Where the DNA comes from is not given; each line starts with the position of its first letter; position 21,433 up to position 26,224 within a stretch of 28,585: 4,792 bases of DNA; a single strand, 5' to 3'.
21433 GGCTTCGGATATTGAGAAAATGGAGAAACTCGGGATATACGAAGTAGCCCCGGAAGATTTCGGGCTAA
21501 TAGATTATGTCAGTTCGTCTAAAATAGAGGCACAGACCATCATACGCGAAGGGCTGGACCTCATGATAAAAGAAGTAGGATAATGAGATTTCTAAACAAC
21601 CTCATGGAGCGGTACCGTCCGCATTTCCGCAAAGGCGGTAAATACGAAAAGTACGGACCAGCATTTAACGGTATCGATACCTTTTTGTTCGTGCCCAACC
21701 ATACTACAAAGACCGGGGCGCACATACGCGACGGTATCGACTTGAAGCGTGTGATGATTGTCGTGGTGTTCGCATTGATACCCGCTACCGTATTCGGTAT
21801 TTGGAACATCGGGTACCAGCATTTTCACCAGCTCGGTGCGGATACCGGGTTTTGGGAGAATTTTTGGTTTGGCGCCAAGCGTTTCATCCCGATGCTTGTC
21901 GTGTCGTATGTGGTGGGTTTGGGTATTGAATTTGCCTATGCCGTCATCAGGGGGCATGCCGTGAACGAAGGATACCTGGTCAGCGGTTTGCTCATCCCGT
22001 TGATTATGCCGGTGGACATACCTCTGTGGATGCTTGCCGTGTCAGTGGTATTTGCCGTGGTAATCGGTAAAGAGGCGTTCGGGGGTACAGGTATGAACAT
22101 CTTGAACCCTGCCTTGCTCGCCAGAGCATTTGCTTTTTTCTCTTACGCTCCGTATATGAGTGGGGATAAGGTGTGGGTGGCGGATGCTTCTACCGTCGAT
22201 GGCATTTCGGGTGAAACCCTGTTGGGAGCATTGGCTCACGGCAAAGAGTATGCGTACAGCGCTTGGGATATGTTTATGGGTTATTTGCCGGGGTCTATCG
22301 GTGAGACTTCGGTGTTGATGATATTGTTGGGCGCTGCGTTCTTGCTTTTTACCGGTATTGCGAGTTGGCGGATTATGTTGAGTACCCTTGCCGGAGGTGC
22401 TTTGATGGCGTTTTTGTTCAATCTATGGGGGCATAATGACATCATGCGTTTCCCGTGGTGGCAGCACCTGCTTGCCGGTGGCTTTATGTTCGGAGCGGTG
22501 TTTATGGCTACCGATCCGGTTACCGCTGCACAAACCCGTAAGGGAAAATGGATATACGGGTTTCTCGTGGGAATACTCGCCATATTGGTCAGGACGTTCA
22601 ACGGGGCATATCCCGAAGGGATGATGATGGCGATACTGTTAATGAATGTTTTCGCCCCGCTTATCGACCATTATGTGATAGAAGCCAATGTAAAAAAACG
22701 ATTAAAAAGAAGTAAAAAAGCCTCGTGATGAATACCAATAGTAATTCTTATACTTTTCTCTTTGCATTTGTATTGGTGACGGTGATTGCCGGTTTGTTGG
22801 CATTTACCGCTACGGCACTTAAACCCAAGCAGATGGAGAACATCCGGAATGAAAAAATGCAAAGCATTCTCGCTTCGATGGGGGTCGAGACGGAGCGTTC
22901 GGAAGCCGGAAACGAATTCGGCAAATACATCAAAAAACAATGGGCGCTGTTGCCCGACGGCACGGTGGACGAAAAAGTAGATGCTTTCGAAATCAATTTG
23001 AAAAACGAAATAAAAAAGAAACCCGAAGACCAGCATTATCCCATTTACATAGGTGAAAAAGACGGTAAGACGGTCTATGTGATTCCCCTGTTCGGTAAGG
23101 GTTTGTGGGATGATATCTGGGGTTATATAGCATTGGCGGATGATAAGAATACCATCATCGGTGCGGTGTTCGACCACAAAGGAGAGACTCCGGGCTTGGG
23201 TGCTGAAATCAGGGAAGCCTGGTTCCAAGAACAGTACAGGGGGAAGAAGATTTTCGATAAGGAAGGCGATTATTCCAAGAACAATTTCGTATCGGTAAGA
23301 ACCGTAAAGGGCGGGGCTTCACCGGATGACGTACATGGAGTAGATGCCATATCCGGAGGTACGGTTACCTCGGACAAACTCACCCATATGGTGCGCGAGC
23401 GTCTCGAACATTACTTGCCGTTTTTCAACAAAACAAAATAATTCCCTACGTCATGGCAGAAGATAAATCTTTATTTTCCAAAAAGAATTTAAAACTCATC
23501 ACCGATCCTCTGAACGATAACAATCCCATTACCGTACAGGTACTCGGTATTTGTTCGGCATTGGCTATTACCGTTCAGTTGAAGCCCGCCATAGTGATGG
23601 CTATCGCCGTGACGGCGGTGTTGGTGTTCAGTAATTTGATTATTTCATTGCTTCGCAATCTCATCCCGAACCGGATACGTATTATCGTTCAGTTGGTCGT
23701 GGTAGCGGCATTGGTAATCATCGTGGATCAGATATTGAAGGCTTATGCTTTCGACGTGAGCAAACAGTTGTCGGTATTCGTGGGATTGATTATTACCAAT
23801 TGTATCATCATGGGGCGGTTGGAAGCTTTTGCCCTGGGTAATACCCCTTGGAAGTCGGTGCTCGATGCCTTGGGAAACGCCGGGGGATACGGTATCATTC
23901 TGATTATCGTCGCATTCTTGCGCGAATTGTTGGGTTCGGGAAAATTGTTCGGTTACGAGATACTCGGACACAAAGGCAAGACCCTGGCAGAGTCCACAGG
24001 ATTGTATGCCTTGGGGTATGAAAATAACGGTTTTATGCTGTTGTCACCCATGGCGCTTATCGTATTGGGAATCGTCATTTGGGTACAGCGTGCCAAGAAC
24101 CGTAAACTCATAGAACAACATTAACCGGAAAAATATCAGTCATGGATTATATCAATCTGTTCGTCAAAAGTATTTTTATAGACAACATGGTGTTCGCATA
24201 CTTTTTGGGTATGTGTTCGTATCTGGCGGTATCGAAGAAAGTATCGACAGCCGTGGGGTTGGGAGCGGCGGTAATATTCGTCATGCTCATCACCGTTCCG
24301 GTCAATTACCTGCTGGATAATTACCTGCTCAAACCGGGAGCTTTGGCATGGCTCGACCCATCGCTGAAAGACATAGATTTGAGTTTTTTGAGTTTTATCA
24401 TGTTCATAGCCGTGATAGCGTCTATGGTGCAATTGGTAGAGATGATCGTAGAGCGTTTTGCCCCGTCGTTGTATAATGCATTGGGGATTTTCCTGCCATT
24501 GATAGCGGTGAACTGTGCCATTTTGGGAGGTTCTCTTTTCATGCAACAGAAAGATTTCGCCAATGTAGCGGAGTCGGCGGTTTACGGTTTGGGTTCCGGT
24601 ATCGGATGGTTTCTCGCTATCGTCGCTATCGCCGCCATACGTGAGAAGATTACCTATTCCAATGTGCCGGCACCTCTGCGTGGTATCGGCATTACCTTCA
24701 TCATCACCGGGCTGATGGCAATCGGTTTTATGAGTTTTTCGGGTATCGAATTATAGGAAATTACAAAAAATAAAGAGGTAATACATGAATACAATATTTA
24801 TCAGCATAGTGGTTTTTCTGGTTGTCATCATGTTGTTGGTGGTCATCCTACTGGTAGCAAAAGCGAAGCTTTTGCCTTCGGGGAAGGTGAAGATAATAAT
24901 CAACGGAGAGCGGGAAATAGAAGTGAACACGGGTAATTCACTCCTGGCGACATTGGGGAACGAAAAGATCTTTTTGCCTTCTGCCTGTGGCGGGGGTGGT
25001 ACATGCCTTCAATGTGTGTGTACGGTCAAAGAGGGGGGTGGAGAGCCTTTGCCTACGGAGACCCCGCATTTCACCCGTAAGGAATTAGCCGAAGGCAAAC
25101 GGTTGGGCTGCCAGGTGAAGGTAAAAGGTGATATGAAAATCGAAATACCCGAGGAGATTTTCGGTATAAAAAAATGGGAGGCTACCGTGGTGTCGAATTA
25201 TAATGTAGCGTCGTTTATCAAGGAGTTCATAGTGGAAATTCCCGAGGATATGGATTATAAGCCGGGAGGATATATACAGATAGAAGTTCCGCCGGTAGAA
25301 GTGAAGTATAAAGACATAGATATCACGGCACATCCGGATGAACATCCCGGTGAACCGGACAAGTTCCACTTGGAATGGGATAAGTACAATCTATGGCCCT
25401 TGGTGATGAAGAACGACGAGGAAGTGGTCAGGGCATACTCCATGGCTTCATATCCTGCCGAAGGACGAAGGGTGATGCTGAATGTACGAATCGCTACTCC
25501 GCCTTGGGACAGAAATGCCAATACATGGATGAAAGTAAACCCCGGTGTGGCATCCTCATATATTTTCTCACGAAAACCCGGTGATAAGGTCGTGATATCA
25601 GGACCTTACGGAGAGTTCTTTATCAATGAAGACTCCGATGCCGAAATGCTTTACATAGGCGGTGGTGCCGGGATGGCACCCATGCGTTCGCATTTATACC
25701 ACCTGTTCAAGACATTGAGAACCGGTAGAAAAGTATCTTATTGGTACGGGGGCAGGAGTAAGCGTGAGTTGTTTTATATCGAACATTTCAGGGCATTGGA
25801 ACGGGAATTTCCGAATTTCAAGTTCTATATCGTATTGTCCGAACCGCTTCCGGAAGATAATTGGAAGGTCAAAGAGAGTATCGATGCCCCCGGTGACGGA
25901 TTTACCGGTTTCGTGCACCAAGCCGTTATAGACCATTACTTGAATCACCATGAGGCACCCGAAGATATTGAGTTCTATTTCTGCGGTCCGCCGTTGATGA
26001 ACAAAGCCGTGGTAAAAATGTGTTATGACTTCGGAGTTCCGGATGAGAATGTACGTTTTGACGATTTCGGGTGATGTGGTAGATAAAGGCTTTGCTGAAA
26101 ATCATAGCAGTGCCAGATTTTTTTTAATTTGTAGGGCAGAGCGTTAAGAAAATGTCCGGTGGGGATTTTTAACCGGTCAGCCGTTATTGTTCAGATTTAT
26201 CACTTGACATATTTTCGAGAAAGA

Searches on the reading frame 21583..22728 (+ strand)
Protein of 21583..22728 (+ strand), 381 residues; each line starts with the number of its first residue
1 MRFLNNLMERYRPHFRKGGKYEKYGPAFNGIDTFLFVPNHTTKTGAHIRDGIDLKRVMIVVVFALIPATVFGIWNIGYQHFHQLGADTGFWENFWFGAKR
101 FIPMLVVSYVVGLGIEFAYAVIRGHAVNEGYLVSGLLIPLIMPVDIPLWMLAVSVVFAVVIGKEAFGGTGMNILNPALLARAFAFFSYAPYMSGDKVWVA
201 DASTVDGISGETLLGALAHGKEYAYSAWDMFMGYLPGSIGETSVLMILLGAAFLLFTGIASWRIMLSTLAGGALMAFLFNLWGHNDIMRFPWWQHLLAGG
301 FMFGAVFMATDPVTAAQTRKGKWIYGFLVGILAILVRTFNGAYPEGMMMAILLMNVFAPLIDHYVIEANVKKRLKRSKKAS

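Call 28: search_protein_families(library=pfam, proteins=[window:21583-22728:+], max_evalue=0.001)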
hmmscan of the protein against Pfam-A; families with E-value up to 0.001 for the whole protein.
window:21583-22728:+ (381 aa): 1 family
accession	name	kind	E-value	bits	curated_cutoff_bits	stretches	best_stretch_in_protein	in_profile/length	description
PF03116.20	NQR2_RnfD_RnfE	-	9.9e-105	350.6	27.7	1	42-370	2-295/296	NQR2, RnfD, RnfE family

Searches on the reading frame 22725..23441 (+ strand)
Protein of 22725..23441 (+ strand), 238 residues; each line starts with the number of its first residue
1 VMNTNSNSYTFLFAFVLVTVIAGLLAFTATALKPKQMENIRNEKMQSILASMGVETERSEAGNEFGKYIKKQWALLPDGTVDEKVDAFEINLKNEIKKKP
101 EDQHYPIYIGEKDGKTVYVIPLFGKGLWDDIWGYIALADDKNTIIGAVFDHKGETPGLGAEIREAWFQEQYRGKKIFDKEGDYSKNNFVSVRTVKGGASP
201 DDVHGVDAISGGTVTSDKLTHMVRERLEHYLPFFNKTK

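Call 28: search_protein_families(library=pfam, proteins=[window:22725-23441:+], max_evalue=0.001)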
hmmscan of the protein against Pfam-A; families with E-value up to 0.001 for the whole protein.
window:22725-23441:+ (238 aa): 1 family
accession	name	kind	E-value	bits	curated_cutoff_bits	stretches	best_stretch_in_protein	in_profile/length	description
PF04205.19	FMN_bind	-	8.4e-16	58.8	22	1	126-227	1-76/77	FMN-binding domain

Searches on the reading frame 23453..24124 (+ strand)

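Call 28: search_protein_families(library=pfam, proteins=[window:23453-24124:+], max_evalue=0.001)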
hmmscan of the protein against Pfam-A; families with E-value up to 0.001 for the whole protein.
window:23453-24124:+ (223 aa): 1 family
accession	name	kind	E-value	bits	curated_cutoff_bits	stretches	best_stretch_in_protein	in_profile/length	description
PF02508.19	Rnf-Nqr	-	2.4e-56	190.9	23.8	1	13-208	2-173/174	Rnf-Nqr subunit, membrane protein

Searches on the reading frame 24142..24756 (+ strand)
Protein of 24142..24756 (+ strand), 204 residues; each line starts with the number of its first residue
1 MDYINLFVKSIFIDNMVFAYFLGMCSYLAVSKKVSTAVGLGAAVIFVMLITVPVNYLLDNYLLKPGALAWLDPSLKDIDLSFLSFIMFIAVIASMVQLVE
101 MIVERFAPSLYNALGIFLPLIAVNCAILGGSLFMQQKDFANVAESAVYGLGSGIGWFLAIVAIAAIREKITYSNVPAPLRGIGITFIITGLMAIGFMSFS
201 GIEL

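Call 28: search_protein_families(library=pfam, proteins=[window:24142-24756:+], max_evalue=0.001)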
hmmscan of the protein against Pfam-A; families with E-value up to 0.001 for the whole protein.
window:24142-24756:+ (204 aa): 1 family
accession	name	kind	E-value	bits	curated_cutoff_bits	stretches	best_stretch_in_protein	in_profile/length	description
PF02508.19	Rnf-Nqr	-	5.8e-60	202.7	23.8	1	3-202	1-173/174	Rnf-Nqr subunit, membrane protein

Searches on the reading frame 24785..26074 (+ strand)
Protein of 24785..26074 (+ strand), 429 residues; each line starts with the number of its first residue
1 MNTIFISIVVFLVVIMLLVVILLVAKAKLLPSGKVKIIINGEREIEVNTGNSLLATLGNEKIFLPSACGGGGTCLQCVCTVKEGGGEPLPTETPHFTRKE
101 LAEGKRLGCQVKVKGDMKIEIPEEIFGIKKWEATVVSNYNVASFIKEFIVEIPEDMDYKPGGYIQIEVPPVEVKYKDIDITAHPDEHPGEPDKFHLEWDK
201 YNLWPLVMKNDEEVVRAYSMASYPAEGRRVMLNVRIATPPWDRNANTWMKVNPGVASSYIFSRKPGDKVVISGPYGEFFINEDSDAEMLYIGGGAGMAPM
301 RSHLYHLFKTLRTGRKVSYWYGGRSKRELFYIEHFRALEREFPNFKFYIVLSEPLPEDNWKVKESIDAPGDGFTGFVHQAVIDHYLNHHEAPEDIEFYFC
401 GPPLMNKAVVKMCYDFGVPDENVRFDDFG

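Call 28: search_protein_families(library=pfam, proteins=[window:24785-26074:+], max_evalue=0.001)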
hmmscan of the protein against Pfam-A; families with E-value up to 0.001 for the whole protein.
window:24785-26074:+ (429 aa): 3 families
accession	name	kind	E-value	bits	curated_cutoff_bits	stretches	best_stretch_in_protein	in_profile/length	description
PF00175.26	NAD_binding_1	-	2.7e-13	51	22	1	291-410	2-108/109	Oxidoreductase NAD-binding domain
PF00111.32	Fer2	-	2e-10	40.9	21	1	38-114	2-77/77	2Fe-2S iron-sulfur cluster binding domain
PF00970.30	FAD_binding_6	-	5.9e-07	30.2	21.1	1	209-278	42-97/99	Oxidoreductase FAD-binding domain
